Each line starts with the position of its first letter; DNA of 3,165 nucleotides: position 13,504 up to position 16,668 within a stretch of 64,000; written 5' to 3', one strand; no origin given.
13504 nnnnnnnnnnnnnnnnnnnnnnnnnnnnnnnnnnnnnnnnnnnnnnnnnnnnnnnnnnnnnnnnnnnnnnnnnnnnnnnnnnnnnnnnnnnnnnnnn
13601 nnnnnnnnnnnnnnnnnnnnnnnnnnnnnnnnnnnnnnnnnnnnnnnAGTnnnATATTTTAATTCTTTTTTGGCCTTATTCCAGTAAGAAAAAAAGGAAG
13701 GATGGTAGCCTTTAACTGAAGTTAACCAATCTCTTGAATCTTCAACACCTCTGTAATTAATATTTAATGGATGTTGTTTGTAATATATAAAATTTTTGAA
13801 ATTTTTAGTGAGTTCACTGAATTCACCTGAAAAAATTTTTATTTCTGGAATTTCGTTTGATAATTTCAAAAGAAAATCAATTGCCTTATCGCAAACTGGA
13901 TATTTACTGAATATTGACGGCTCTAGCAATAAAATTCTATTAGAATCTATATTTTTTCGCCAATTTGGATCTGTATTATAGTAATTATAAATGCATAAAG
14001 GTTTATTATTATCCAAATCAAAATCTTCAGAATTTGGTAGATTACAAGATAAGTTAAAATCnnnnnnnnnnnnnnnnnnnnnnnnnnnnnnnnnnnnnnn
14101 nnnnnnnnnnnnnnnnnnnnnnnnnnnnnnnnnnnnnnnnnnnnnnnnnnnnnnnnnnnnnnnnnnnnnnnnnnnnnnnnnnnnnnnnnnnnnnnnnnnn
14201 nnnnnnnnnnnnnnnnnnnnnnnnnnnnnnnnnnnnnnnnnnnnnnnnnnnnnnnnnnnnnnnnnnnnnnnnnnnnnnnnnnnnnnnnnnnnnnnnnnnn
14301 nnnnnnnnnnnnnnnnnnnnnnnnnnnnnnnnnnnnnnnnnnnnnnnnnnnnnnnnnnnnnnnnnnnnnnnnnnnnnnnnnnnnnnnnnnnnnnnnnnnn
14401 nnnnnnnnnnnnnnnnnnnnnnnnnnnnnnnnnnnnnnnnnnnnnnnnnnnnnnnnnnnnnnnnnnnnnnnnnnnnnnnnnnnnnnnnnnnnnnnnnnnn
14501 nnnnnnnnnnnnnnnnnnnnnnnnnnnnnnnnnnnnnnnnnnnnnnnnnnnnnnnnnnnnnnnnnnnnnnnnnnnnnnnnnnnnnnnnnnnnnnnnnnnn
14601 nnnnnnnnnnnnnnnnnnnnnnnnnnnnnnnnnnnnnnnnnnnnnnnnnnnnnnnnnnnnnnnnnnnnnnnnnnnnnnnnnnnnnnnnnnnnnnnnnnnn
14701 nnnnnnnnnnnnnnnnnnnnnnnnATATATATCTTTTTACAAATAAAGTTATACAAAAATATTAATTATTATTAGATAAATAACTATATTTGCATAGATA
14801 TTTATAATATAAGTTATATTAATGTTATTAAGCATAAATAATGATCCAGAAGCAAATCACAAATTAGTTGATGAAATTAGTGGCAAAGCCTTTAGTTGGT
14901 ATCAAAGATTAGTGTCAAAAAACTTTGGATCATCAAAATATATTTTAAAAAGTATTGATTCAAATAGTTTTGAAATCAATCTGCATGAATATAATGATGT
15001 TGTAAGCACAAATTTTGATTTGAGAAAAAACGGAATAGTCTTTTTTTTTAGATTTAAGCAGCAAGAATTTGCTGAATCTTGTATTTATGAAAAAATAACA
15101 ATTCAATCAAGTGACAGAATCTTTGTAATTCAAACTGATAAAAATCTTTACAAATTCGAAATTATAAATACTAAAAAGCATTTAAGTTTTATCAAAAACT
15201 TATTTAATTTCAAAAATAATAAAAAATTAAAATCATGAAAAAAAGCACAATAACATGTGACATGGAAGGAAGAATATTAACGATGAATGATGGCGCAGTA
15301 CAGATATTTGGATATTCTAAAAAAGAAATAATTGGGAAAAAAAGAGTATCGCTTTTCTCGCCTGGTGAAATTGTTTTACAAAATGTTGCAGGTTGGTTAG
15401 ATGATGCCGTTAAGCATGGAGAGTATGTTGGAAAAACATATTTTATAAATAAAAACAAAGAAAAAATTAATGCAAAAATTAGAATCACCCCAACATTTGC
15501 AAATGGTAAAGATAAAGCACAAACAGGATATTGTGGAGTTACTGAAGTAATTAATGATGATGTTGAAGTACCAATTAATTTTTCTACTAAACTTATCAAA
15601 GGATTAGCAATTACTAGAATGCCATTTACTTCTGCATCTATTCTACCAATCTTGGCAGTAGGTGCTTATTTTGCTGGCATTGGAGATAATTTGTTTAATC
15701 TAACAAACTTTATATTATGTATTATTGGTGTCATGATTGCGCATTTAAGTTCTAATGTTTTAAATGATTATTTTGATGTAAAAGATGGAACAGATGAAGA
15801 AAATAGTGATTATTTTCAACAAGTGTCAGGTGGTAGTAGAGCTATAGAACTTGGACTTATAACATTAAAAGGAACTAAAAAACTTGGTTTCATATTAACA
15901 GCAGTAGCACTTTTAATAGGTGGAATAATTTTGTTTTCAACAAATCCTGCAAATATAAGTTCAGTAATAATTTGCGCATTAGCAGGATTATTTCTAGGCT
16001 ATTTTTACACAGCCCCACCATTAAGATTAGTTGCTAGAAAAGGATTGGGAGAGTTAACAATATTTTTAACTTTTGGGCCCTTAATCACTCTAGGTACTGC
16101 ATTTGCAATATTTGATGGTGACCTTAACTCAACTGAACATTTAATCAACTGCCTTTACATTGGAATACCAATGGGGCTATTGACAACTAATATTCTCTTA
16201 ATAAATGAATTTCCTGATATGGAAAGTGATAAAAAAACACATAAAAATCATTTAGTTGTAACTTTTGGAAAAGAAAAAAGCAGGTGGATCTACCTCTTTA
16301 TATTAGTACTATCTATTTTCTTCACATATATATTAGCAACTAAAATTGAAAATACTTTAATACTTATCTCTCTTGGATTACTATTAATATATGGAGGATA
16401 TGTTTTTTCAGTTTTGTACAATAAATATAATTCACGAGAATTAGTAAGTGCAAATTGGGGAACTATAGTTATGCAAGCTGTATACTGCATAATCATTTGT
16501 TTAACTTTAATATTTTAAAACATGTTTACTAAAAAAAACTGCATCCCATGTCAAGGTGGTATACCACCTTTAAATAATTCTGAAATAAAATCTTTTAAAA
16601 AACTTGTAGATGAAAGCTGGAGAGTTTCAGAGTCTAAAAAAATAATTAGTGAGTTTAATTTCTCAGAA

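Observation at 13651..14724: Photolyase-like protein that begins at the FAD-binding domain and may carry the alpha/beta domain at its C-terminus (possible circular permutation)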

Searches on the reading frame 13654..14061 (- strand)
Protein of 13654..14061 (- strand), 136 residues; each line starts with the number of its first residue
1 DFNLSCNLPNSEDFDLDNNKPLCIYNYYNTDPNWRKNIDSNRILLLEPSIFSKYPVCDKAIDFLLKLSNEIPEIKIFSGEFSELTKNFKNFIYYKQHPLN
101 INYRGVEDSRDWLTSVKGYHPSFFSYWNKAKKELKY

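Call 39: predict_structure(alignment_id=A2)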
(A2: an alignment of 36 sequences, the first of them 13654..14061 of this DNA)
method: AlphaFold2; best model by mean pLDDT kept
length: 136 residues; sequences in the alignment: 36
mean_pLDDT: 93.0   pTM: 0.80
mean pLDDT of the five models: 93.0, 93.0, 92.3, 91.9, 91.0
residues with pLDDT >= 90: 113; 70-90: 19; 50-70: 4; < 50: 0
segments of 3 or more residues with pLDDT < 50: none
pLDDT, mean of each block of 10 residues (from residue 1): 83 98 96 95 98 94 96 98 97 96 94 83 91 79
secondary structure, 60 per line:
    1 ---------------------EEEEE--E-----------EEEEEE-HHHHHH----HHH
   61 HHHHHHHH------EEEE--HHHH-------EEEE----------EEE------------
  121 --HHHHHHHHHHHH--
elements in order: E22-26 E41-46 H48-53 H58-68 E75-78 H81-84 E92-95 E106-108 H123-134

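Call 42: fold_search(model_id=the predicted structure, library=pdb)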
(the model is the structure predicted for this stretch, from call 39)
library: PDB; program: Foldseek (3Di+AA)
matches with E <= 10: 535; with E <= 0.001: 0
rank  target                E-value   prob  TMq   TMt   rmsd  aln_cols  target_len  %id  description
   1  3x1j_A                2.1e-01  0.47  0.39  0.35   5.8       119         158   13  Crystal Structure of Phosphopantetheine adenylyltransferase (PPAT/CoaD) with AcCoA from Pseudomonas aeruginosa (released 2015-11-25)
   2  3k9w                  2.4e-01  0.60  0.46  0.39   5.7       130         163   10  Crystal structure of phosphopantetheine adenylyltransferase from Burkholderia pseudomallei with hydrolyzed 3'-dephospho  (released 2009-11-03)
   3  4d7k_D                2.7e-01  0.35  0.30  0.15   5.0        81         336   11  Crystal structure of N,N-8-amino-8-demethyl-D-riboflavin dimethyltransferase (RosA) from Streptomyces davawensis (released 2016-01-13)
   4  1mjf_A                2.9e-01  0.25  0.32  0.19   8.0       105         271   18  PUTATIVE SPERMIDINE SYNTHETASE FROM PYROCOCCUS FURIOSUS PFU-132382 (released 2002-09-18)
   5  3x1k_A                3.1e-01  0.47  0.44  0.39   5.8       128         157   12  crystal structure of Phosphoapantetheine adenylyltransferase PPAT/CoaD with AMP-PNP from Pseudomonas aerugonosa (released 2015-11-25)
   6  4qvk_A                3.1e-01  0.33  0.31  0.20   4.8        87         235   11  Apo-crystal structure of Podospora anserina methyltransferase PaMTH1 (released 2015-05-27)
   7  2y52_B                3.1e-01  0.20  0.30  0.11   7.6       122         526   11  Crystal structure of E496A mutant of the box pathway encoded ALDH from Burkholderia xenovorans LB400 (released 2011-06-01)
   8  3tlj_A                3.5e-01  0.28  0.32  0.15   5.7        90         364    9  Crystal structure of Trm14 from Pyrococcus furiosus in complex with S-adenosyl-L-homocysteine (released 2012-03-14)
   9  1zq9_A                3.7e-01  0.20  0.29  0.17   5.2        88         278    8  Crystal structure of human Dimethyladenosine transferase (released 2005-05-31)
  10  2y52_A                3.7e-01  0.16  0.30  0.11   7.6       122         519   12  Crystal structure of E496A mutant of the box pathway encoded ALDH from Burkholderia xenovorans LB400 (released 2011-06-01)
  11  9ksv                  3.7e-01  0.06  0.18  0.11   9.7       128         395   16  Complex structure of PcApiGT/UDP/Apigenin 7-O-glucoside (released 2025-06-25)
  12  6md3_E                4.5e-01  0.18  0.34  0.30  10.8       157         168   15  Structure of T. brucei RRP44 PIN domain (released 2019-01-30)
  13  4d7k_A                4.5e-01  0.18  0.28  0.14   6.1        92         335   11  Crystal structure of N,N-8-amino-8-demethyl-D-riboflavin dimethyltransferase (RosA) from Streptomyces davawensis (released 2016-01-13)
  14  5tyq                  5.2e-01  0.13  0.28  0.16   7.3        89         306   10  Crystal structure of a holoenzyme methyltransferase involved in the biosynthesis of gentamicin (released 2017-11-01)
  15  2zsu_C                5.9e-01  0.21  0.34  0.20   8.1       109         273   16  Crystal structure of spermidine synthase from Pyrococcus horikoshii OT3, P1 form (released 2008-10-21)
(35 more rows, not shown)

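Call 68: search_solved_structures(query=A2, max_evalue=10)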
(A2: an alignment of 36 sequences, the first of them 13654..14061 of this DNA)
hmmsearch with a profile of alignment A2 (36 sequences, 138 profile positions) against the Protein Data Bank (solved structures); distinct sequences matched with E-value up to 10: 2.
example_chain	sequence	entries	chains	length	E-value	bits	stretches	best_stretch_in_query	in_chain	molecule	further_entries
1y2q_A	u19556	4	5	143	1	12.8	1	56-124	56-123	Threonyl-tRNA synthetase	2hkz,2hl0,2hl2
2hl1_A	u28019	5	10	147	1.1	12.7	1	56-124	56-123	Threonyl-tRNA synthetase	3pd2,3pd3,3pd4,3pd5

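Call 80: search_protein_families(library=pfam, alignment_id=A2, max_evalue=10)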
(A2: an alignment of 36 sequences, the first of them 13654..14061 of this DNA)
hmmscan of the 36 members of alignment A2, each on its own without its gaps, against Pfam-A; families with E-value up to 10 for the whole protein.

A. member 1, window:13654-14061:- (136 aa): 0 families

B. families by the number of members that match (of 36 scanned): 10 families
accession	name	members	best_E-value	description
PF19259.5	Ty3_capsid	1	0.0053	Ty3 transposon capsid-like protein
PF21975.1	ASNSD1-SEP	1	0.014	ASNSD1 upstream open reading frame protein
PF25079.1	COB_C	1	0.053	COBRA family C-terminal domain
PF24339.2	OB_DEPS-1_3rd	1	0.053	P-granule-associated protein DEPS-1, third OB-fold domain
PF08159.17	NUC153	1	0.063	NUC153 domain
PF08643.16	DUF1776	1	0.08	Fungal family of unknown function (DUF1776)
PF11671.13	Apis_Csd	1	0.081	Complementary sex determiner protein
PF00996.24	GDI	1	0.11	GDP dissociation inhibitor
PF23006.1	Tor_FN3_1st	1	0.12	Tyrosine-protein kinase receptor torso, first FN3 domain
PF11215.13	DUF3010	1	0.13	Protein of unknown function (DUF3010)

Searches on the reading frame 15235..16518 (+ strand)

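Call 3: search_protein_families(library=pfam, proteins=[window:15235-16518:+], max_evalue=1)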
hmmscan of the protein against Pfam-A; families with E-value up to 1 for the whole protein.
window:15235-16518:+ (427 aa): 7 families
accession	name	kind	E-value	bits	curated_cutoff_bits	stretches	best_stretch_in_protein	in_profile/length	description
PF01040.23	UbiA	-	1.2e-29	103.8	34.2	1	140-401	5-239/250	UbiA prenyltransferase family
PF13426.13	PAS_9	-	5.7e-09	36.6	27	1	6-94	5-90/103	PAS domain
PF08448.16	PAS_4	-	0.0016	19.1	23.1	1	5-44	8-47/110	PAS fold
PF00989.32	PAS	-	0.0038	17.7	22.6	1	7-43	16-52/113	PAS fold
PF13188.13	PAS_8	-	0.0086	16.4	21.8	1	8-35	17-41/65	PAS domain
PF08447.18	PAS_3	-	0.026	15.2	25.6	1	15-91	2-80/89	PAS fold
PF14598.12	PAS_11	-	0.066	13.6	25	1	5-77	5-76/109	PAS domain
